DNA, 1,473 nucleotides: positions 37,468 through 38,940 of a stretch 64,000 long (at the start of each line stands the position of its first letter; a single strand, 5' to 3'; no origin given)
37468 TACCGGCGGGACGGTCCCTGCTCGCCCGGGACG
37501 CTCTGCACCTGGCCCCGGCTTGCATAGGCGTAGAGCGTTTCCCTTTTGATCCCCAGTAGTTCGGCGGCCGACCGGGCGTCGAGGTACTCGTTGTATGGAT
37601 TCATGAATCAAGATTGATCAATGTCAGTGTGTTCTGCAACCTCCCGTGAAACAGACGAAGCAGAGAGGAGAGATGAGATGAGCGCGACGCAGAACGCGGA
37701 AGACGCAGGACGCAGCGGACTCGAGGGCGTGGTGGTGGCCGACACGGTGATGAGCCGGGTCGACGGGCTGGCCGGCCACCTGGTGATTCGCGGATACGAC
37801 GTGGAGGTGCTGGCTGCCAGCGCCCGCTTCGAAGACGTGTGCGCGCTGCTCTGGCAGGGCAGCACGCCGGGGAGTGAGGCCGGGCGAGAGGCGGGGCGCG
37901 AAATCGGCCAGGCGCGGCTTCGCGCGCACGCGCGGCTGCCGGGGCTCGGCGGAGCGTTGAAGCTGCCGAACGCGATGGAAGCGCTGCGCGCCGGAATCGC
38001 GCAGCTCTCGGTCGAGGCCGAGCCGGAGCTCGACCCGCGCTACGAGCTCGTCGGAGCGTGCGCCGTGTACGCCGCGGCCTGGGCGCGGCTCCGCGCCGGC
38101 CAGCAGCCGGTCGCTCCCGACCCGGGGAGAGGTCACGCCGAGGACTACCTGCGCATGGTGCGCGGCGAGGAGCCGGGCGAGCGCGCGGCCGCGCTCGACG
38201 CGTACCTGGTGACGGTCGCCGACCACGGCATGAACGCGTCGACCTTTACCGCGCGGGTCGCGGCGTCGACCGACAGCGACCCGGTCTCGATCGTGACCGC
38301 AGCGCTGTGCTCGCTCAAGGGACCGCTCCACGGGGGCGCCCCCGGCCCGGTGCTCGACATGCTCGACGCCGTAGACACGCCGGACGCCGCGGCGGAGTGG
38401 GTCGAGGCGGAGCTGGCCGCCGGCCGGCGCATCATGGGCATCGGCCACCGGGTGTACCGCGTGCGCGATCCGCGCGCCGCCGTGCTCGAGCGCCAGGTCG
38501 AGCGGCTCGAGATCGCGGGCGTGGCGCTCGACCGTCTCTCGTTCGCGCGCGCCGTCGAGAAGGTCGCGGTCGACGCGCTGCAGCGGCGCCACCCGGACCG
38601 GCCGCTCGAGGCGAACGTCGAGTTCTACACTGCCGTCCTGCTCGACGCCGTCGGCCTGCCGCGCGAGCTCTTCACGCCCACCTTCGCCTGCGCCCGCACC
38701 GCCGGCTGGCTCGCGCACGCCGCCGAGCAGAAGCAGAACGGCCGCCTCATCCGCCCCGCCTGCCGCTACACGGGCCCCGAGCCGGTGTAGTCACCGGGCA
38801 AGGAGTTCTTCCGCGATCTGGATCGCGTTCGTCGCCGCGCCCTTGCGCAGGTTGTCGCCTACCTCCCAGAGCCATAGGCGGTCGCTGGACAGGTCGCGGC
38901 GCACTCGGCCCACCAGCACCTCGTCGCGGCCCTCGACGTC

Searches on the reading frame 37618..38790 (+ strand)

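Call 89: search_protein_families(library=pfam, proteins=[window:37618-38790:+], max_evalue=0.001)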
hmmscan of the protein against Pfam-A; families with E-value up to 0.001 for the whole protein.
window:37618-38790:+ (390 aa): 1 family
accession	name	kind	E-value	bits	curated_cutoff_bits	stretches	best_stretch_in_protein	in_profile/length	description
PF00285.26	Citrate_synt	-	2.3e-102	343.1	27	1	34-381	1-357/357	Citrate synthase, C-terminal domain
